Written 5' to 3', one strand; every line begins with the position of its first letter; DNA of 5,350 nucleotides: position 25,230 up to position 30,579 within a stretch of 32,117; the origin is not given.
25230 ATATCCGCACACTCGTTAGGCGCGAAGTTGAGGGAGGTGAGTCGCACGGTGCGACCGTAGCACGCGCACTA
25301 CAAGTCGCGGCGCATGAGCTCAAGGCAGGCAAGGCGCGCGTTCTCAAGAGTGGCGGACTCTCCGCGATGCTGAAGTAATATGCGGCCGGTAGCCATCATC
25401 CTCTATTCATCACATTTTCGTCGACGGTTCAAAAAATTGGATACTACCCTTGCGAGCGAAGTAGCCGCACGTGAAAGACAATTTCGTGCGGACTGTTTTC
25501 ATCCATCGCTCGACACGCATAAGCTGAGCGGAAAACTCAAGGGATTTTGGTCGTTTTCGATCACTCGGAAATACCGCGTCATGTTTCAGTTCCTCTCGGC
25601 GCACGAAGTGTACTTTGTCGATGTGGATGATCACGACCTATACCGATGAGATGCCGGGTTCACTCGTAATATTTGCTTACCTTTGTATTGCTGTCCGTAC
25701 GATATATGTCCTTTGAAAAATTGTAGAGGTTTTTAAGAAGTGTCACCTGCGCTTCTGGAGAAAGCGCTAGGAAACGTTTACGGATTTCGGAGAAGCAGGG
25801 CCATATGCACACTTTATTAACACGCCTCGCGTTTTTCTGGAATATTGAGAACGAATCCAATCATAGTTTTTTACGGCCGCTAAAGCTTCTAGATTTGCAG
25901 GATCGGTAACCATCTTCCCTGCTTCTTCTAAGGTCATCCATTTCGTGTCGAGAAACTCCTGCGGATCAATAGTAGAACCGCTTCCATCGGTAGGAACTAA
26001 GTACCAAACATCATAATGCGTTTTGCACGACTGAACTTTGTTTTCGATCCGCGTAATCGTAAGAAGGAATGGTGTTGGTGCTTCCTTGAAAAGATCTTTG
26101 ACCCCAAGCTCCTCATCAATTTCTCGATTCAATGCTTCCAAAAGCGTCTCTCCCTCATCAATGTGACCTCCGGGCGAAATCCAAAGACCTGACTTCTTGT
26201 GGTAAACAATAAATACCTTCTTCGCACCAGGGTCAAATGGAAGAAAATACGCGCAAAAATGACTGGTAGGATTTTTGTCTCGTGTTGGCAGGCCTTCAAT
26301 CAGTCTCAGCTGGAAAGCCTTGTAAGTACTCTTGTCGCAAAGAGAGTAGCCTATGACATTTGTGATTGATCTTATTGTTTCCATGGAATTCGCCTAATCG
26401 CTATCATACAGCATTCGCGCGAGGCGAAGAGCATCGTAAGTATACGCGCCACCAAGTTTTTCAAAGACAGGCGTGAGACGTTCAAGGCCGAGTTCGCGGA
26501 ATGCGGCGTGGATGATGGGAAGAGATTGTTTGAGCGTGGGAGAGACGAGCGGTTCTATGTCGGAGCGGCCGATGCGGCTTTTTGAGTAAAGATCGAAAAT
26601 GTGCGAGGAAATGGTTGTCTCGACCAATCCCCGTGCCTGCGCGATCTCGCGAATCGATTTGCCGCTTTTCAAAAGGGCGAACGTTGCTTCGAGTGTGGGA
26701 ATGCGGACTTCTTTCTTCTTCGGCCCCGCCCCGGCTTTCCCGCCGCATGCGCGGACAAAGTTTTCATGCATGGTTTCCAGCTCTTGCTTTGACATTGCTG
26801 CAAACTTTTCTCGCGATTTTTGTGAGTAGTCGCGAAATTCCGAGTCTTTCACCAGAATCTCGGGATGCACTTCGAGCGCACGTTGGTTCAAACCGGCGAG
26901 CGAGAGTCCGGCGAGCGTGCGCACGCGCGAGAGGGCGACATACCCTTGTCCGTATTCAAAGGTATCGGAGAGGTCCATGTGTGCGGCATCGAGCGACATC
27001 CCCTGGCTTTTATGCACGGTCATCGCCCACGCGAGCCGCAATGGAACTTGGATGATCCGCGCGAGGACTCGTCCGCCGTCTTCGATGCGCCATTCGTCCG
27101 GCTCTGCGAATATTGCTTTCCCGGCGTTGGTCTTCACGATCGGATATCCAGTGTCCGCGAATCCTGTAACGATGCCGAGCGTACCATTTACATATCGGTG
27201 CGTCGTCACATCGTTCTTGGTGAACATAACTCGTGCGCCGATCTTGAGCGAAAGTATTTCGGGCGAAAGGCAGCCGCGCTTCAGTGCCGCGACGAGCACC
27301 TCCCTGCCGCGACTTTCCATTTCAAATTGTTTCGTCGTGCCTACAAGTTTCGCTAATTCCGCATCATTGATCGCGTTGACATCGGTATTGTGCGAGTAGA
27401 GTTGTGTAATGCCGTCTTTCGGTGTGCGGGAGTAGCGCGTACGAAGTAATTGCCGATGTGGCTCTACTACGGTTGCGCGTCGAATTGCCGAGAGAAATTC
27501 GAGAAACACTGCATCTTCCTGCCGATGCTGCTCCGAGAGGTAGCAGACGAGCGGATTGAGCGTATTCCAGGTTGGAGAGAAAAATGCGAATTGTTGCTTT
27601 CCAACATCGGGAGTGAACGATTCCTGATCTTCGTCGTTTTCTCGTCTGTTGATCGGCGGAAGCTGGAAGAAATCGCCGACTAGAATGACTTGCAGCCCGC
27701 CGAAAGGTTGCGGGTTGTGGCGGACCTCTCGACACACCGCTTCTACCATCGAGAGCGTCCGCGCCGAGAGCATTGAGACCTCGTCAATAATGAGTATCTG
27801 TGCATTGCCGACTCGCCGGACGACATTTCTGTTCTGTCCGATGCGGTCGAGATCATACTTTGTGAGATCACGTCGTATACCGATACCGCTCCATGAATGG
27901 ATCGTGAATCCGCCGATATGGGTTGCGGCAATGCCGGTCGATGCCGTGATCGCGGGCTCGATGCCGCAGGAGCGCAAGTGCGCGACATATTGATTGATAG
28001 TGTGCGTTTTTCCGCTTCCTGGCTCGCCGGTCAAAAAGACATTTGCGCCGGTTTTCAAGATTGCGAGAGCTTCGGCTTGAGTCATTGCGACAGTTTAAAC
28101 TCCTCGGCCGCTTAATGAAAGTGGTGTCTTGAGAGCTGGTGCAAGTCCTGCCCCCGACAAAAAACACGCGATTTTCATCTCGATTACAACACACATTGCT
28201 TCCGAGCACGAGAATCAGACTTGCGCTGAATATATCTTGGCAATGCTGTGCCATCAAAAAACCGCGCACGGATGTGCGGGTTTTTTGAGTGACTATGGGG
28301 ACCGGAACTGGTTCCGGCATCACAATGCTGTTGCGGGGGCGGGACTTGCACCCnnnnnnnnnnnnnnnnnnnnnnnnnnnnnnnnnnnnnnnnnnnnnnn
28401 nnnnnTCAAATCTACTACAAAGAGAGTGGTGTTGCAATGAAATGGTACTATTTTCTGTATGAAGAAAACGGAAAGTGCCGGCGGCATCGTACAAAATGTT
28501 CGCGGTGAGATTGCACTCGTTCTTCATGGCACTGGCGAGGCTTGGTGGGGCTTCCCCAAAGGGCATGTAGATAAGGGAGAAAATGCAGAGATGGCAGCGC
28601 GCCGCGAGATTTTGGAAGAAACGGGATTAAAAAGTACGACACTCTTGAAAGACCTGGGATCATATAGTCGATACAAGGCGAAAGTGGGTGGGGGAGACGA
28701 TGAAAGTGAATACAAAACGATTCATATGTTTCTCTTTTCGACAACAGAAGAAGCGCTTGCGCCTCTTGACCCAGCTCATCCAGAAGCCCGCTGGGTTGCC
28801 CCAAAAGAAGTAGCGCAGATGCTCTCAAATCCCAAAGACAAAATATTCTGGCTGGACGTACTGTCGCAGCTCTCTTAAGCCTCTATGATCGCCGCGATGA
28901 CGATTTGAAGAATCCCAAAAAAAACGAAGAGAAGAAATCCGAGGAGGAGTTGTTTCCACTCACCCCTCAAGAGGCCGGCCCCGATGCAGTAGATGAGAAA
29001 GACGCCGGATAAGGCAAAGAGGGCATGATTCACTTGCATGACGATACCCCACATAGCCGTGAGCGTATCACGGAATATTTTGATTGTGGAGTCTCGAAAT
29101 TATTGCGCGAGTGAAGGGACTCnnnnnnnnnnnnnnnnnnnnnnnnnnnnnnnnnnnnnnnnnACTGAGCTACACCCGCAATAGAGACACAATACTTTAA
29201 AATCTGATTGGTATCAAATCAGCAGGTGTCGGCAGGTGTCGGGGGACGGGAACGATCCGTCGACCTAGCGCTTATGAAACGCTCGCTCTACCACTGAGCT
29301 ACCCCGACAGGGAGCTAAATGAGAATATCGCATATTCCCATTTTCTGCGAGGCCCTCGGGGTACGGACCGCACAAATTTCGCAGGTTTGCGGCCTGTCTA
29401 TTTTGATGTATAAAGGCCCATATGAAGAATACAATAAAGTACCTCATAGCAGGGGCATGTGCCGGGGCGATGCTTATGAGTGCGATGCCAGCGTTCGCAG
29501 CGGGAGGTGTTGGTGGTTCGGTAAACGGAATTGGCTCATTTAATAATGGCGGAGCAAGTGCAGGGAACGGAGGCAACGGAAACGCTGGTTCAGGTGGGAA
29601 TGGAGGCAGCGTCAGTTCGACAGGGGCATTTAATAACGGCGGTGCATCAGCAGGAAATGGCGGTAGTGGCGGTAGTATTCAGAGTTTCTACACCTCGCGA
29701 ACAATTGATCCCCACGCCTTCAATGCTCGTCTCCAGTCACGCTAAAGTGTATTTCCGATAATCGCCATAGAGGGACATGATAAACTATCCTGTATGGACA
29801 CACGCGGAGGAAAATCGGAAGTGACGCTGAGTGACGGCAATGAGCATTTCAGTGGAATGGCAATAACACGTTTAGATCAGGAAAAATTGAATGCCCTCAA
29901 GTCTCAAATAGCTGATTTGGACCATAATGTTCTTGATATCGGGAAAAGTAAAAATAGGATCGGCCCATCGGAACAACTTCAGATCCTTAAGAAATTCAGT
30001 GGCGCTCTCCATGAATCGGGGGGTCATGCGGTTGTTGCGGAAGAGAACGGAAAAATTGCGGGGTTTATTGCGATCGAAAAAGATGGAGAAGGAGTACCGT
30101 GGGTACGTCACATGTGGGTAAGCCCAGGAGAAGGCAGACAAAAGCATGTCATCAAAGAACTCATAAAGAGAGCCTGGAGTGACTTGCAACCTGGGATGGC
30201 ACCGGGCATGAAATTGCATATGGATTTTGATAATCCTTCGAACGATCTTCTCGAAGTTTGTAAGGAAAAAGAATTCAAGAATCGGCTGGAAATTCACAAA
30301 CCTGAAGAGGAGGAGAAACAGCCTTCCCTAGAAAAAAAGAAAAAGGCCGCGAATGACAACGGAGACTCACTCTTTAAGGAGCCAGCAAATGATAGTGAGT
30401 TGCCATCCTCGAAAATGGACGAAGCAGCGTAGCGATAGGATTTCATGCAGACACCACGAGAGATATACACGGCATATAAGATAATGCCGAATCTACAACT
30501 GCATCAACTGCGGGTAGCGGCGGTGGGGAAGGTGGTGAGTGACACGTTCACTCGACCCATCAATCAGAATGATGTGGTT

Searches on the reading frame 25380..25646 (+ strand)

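Call 12: search_protein_families(library=pfam, proteins=[window:25380-25646:+], max_evalue=0.001)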
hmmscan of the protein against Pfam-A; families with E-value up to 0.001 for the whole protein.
window:25380-25646:+ (89 aa): 1 family
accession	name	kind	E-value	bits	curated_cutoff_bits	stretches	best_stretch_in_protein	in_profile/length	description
PF05015.19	HigB-like_toxin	-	7.4e-06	26.8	27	1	41-85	48-91/91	RelE-like toxin of type II toxin-antitoxin system HigB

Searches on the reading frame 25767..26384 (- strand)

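Call 12: search_protein_families(library=pfam, proteins=[window:25767-26384:-], max_evalue=0.001)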
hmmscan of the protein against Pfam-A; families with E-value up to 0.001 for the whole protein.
window:25767-26384:- (205 aa): 2 families
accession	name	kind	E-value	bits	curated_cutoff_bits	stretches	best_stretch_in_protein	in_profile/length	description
PF00293.34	NUDIX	-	3.6e-16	59.8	21.1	1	57-159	17-124/134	NUDIX domain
PF22327.2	Nudt16-like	-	0.00068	20.1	27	0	70-107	37-76/161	U8 snoRNA-decapping enzyme-like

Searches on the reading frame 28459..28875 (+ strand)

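Call 12: search_protein_families(library=pfam, proteins=[window:28459-28875:+], max_evalue=0.001)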
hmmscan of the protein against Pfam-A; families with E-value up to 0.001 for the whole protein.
window:28459-28875:+ (139 aa): 1 family
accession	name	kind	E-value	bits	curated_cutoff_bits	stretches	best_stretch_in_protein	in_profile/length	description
PF00293.34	NUDIX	-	8.9e-21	74.7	21.1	1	4-127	3-128/134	NUDIX domain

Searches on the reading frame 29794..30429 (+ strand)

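Call 12: search_protein_families(library=pfam, proteins=[window:29794-30429:+], max_evalue=0.001)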
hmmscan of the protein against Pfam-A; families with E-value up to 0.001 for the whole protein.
window:29794-30429:+ (212 aa): 2 families
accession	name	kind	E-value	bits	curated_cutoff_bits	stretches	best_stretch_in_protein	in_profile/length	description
PF00583.31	Acetyltransf_1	-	1.4e-05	25.7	20.7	1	70-127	26-84/116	Acetyltransferase (GNAT) family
PF13508.13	Acetyltransf_7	-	0.00017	22.3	27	1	76-131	2-56/84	Acetyltransferase (GNAT) domain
